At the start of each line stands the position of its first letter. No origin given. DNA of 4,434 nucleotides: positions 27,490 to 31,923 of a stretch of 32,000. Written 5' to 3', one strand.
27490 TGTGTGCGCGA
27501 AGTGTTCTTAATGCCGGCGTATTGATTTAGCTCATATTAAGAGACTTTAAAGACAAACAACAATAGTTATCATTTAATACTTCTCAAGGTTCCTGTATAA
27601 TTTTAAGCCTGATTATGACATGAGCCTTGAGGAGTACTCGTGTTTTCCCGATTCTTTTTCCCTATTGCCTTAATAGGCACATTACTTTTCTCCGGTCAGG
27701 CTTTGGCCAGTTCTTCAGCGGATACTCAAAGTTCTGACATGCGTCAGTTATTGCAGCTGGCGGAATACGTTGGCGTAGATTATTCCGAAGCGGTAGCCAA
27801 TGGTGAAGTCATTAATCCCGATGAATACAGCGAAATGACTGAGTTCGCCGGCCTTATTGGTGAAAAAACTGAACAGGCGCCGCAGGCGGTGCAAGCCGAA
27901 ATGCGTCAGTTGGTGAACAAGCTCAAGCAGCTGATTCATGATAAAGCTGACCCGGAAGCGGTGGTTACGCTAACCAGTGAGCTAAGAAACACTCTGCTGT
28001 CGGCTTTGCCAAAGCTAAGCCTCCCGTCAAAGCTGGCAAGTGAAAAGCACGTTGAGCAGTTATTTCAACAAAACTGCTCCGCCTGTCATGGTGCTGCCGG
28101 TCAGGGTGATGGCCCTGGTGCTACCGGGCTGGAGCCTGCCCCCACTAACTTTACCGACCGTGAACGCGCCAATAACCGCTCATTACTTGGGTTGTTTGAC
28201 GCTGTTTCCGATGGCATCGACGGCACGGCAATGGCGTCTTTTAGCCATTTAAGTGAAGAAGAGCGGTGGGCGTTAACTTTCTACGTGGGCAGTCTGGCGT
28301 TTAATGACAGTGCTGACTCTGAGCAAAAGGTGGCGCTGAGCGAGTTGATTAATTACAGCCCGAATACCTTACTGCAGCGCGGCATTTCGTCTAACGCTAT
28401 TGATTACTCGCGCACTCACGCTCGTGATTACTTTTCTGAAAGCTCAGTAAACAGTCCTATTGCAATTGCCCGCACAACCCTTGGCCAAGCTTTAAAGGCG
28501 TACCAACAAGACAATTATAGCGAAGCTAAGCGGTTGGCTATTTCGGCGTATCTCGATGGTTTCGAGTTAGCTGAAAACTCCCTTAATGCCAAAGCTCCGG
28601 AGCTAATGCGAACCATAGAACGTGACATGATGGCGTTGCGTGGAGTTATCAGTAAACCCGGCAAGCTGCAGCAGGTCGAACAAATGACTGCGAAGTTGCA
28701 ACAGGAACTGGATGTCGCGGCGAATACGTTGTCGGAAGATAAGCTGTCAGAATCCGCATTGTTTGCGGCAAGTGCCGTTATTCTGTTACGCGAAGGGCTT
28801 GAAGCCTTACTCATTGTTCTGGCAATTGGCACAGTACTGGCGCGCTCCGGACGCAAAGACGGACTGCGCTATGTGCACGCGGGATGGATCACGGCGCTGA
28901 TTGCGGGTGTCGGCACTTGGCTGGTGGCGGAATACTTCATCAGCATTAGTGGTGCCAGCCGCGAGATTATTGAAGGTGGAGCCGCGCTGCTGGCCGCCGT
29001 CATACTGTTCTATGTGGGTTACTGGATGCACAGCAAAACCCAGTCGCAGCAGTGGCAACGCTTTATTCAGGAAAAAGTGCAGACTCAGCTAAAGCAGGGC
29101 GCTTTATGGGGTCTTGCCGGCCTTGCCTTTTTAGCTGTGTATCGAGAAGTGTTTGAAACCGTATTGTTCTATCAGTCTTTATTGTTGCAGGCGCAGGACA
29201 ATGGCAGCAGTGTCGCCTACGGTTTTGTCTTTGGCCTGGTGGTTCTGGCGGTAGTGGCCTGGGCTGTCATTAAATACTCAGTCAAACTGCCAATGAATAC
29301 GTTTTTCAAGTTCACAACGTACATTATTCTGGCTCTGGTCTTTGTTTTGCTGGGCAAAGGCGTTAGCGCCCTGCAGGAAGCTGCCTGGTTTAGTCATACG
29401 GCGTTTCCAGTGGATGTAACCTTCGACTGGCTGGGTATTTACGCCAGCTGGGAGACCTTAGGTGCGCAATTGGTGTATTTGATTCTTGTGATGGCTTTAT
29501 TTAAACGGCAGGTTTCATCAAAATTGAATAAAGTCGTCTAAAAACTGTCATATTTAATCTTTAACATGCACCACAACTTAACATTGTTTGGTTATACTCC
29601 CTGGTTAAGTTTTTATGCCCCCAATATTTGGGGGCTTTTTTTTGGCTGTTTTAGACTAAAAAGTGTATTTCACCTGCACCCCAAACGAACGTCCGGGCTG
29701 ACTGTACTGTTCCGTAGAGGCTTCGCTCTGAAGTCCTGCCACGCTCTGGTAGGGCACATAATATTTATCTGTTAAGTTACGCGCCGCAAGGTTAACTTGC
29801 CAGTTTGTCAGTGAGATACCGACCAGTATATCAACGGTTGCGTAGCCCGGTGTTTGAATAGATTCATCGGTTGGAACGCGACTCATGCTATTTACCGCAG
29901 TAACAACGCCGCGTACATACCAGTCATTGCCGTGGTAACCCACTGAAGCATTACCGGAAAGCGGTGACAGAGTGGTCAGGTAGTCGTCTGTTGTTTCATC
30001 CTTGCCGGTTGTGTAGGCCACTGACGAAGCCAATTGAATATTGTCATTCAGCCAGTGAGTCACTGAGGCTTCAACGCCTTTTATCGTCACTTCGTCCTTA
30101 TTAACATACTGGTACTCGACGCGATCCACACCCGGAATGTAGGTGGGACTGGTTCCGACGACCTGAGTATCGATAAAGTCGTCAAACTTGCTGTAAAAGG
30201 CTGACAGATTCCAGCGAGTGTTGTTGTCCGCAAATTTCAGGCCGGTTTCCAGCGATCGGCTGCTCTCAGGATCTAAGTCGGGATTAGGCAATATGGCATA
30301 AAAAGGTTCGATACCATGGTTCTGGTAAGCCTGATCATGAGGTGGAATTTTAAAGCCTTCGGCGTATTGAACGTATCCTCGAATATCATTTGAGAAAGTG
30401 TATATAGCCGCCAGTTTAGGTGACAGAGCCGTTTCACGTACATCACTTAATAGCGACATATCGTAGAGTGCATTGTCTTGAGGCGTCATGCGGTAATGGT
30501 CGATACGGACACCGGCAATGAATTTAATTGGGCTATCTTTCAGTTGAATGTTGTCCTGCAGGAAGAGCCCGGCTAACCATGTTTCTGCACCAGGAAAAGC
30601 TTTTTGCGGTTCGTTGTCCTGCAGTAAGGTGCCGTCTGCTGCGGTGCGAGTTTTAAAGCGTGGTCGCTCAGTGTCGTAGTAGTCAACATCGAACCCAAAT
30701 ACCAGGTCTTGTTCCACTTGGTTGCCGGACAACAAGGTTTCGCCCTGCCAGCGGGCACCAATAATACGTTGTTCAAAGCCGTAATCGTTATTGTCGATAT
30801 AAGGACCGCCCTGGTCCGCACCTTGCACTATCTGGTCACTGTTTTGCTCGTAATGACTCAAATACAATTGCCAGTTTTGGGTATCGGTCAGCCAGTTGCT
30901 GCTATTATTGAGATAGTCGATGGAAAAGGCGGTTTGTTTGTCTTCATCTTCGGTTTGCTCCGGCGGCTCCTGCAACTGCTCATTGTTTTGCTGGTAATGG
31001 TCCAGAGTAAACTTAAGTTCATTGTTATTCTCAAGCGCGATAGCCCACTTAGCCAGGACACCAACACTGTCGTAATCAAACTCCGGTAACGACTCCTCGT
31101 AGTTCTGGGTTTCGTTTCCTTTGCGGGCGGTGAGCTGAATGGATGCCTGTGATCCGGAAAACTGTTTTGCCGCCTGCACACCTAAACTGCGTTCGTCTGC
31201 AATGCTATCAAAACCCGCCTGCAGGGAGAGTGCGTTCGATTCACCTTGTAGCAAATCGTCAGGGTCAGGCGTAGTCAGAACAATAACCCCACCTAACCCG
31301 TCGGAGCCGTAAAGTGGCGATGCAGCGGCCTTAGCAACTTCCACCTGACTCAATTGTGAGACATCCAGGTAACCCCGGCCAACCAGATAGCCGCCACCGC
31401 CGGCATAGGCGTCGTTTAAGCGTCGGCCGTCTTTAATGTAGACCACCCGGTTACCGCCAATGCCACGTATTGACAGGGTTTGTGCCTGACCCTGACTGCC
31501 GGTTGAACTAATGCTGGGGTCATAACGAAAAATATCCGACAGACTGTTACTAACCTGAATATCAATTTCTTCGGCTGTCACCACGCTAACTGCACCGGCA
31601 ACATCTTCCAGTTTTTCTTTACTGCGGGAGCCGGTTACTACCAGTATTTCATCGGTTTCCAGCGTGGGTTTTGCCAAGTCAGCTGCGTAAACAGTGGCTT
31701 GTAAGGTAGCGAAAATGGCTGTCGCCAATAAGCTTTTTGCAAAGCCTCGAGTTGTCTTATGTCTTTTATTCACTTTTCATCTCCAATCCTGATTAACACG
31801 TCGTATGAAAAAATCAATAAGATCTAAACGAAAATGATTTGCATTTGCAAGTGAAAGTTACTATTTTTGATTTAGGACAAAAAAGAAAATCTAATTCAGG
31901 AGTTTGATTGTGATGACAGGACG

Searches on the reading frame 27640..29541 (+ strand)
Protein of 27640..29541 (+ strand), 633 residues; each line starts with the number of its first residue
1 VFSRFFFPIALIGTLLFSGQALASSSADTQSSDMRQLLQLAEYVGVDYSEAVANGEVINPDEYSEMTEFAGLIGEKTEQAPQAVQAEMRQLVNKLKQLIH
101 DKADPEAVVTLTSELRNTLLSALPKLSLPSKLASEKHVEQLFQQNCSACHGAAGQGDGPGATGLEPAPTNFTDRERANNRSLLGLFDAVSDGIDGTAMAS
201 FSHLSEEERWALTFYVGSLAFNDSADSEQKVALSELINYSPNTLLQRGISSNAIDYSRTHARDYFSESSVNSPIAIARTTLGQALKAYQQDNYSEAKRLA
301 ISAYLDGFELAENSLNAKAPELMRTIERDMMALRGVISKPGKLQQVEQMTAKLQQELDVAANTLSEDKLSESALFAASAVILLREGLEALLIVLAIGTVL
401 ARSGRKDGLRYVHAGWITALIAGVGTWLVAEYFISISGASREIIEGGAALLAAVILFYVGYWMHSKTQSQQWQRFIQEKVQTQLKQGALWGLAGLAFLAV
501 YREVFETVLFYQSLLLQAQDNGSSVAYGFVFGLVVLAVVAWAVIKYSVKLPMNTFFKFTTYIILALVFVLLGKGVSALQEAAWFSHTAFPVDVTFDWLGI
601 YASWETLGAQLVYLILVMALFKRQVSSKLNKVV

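Call 75: search_protein_families(library=pfam, proteins=[window:27640-29541:+], max_evalue=0.0001)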
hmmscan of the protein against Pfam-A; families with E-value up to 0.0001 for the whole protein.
window:27640-29541:+ (633 aa): 3 families
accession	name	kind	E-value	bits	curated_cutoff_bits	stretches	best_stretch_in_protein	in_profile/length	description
PF03239.20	FTR1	-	2.3e-26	93.2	25.3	2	350-491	98-237/284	Iron permease FTR1 family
PF00034.26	Cytochrom_C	-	1.9e-12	48.8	21.3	1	139-219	5-89/90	Cytochrome c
PF13442.11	Cytochrome_CBB3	-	8.8e-10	39.2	27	1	136-216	4-68/68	Cytochrome C oxidase, cbb3-type, subunit III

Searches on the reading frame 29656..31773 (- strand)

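Call 75: search_protein_families(library=pfam, proteins=[window:29656-31773:-], max_evalue=0.0001)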
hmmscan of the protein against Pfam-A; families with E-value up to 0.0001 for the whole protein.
window:29656-31773:- (705 aa): 2 families
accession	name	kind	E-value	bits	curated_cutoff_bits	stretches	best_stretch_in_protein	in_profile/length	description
PF00593.30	TonB_dep_Rec_b-barrel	-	8.3e-57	194.4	27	1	251-667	28-436/436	TonB dependent receptor-like, beta-barrel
PF07715.20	Plug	-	2.2e-24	86.4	23.9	1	55-163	2-107/107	TonB-dependent Receptor Plug Domain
